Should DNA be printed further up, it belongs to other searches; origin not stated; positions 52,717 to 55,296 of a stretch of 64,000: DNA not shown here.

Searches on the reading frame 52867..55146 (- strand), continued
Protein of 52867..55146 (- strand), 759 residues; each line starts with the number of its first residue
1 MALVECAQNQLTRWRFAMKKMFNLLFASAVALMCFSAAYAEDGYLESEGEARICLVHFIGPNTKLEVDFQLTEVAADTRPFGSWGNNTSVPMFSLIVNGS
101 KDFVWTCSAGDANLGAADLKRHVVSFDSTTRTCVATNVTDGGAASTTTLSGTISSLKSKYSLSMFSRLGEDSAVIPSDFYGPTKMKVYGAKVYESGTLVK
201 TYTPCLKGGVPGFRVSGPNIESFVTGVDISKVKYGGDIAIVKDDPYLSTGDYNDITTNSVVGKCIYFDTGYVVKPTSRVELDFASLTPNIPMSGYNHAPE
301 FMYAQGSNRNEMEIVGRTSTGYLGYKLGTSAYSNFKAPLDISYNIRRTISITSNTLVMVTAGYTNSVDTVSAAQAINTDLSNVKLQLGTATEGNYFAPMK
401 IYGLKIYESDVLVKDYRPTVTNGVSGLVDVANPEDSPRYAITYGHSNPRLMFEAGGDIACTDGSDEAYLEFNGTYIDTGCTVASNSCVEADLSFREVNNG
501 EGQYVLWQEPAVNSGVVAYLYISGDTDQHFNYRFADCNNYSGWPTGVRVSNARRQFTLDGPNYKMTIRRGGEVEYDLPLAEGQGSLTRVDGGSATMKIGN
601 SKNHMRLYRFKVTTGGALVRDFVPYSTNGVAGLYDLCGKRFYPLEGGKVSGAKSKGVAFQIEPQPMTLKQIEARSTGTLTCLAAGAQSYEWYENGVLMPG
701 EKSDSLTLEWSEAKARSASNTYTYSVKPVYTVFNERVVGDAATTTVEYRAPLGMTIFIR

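Call 95: find_encoding_contigs(protein=P0027, flank=10000, max_places=1)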
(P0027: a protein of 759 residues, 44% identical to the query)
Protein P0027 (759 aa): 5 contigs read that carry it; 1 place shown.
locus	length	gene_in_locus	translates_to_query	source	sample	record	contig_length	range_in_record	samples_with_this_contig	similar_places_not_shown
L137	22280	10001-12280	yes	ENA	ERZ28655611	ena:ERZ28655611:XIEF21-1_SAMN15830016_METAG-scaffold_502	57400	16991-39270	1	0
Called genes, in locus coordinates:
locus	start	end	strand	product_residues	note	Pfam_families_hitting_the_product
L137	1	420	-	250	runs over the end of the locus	PF13580:SIS_2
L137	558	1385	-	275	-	PF03372:Exo_endo_phos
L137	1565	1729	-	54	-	-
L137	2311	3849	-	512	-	PF02838:Glyco_hydro_20b, PF00728:Glyco_hydro_20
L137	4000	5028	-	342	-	-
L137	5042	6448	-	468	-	PF00083:Sugar_tr, PF07690:MFS_1, PF13347:MFS_2 (weak), PF00083:Sugar_tr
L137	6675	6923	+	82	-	PF12637:TSCPD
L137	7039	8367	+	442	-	PF09587:PGA_cap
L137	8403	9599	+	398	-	PF03577:Peptidase_C69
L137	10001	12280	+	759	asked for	-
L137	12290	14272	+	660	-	PF02838:Glyco_hydro_20b, PF00728:Glyco_hydro_20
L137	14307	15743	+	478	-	-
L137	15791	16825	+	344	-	PF12710:HAD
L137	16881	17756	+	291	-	PF00294:PfkB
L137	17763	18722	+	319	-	PF03009:GDPD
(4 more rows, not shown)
